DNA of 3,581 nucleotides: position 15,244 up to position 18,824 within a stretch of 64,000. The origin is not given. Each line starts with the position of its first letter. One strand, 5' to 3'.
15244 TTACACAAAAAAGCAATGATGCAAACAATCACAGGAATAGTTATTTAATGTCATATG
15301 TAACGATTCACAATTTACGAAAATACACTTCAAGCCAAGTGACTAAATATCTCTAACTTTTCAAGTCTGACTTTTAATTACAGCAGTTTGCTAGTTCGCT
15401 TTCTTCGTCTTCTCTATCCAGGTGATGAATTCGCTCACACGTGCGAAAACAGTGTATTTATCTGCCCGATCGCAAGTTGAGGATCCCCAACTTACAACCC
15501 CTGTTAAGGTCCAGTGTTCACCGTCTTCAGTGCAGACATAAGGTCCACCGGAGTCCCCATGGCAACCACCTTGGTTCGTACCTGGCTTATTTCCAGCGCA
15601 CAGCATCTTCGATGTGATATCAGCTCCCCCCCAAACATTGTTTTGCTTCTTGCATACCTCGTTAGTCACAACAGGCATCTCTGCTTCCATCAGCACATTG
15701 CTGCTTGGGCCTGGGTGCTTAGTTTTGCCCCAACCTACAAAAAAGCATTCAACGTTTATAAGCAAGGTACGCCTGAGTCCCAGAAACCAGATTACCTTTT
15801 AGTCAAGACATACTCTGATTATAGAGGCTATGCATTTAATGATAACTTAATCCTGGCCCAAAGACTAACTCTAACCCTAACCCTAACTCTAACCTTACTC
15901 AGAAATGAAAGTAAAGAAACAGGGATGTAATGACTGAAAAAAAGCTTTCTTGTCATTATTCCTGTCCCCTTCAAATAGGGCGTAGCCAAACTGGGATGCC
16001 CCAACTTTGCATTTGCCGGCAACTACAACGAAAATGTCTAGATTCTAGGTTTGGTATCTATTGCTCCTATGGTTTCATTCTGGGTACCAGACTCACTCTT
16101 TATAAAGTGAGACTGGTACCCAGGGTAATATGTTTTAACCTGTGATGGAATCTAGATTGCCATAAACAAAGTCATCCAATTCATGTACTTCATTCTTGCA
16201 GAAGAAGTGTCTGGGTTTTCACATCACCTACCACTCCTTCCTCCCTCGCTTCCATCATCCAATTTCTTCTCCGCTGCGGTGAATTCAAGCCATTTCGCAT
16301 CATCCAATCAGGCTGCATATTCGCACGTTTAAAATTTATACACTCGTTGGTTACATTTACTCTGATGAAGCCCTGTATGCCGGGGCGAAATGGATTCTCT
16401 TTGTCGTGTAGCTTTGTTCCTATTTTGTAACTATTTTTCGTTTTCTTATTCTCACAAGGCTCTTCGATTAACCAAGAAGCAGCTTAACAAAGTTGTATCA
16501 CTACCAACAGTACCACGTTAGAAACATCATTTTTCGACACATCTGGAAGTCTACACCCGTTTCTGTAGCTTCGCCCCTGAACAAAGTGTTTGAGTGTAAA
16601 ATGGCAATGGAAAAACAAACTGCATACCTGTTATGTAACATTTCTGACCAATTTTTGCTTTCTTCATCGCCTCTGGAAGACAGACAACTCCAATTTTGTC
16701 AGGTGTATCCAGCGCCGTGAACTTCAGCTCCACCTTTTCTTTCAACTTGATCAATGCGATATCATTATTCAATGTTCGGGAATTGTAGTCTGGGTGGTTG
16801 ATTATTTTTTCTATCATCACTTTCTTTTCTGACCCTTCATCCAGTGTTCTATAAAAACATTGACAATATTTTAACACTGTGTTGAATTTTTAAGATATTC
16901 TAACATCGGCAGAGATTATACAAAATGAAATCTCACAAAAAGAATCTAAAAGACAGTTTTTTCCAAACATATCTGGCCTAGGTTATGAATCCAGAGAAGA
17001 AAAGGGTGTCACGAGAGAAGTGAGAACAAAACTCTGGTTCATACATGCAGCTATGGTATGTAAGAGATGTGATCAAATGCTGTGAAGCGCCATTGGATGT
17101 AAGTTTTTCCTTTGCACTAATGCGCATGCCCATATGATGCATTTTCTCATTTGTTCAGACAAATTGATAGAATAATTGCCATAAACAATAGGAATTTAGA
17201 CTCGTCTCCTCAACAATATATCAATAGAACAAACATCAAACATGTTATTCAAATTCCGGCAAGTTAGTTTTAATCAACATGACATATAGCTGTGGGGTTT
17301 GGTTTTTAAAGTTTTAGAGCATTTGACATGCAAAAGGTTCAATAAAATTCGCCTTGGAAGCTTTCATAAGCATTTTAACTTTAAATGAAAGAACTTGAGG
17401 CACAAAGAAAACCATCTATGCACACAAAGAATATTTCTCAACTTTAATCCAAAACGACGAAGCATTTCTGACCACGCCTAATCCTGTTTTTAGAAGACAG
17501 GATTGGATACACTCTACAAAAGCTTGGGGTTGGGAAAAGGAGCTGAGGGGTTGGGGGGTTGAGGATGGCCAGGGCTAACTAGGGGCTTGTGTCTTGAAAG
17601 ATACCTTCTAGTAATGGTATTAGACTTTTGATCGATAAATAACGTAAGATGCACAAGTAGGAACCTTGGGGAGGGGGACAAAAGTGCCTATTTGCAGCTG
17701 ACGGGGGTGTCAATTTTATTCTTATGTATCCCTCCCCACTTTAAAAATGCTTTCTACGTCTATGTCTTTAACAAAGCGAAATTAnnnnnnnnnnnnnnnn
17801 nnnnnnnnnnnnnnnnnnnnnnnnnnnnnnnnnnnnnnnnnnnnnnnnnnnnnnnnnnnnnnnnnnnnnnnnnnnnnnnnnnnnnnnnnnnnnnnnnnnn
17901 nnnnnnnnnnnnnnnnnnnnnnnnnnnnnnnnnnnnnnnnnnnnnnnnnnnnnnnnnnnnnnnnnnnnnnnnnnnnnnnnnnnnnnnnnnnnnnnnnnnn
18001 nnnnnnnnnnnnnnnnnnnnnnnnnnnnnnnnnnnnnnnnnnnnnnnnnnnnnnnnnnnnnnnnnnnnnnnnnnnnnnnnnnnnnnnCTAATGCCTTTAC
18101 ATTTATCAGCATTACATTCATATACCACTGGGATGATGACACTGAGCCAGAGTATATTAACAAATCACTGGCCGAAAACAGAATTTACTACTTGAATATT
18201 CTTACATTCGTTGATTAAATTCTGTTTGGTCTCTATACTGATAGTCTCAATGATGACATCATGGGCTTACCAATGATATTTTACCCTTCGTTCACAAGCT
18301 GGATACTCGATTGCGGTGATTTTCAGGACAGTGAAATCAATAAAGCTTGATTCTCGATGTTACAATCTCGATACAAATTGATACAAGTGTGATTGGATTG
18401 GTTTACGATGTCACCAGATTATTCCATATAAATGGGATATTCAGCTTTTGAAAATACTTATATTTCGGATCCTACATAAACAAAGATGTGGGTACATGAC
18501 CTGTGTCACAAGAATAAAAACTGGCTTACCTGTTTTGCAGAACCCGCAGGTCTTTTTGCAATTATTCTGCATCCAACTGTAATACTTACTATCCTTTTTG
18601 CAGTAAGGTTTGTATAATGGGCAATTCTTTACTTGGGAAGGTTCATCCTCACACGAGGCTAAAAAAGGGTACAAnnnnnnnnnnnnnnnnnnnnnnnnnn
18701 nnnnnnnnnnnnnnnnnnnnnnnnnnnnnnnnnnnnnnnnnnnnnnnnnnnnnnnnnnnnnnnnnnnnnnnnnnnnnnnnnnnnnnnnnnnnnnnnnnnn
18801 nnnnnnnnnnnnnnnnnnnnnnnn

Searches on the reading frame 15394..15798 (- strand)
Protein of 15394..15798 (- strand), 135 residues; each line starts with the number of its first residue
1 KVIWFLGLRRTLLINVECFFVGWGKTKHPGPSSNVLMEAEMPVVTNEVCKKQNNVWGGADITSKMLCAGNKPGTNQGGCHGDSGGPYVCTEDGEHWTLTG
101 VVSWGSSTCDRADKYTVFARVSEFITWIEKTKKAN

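Call 72: search_protein_families(library=pfam, proteins=[window:15394-15798:-], max_evalue=0.001)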
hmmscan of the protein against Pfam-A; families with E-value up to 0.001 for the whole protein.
window:15394-15798:- (135 aa): 1 family
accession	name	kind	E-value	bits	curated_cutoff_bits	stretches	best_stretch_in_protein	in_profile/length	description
PF00089.32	Trypsin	-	1.4e-28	100.7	20.6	1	13-128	117-220/220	Trypsin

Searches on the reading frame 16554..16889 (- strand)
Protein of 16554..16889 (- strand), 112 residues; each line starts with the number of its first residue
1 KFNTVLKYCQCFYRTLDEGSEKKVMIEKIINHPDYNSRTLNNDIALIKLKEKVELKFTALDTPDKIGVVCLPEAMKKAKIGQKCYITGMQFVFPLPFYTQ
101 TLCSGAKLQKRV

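Call 72: search_protein_families(library=pfam, proteins=[window:16554-16889:-], max_evalue=0.001)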
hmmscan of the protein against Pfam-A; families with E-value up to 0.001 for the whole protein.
window:16554-16889:- (112 aa): 1 family
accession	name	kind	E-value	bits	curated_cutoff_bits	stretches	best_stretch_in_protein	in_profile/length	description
PF00089.32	Trypsin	-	1.5e-13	51.6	20.6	1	16-89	61-127/220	Trypsin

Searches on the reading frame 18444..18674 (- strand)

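Call 72: search_protein_families(library=pfam, proteins=[window:18444-18674:-], max_evalue=0.001)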
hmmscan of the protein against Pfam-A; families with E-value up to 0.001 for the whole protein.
window:18444-18674:- (77 aa): 1 family
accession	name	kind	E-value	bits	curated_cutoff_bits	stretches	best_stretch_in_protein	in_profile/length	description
PF01549.29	ShK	-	2.2e-07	31.7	20.9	1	7-46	1-37/37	ShK domain-like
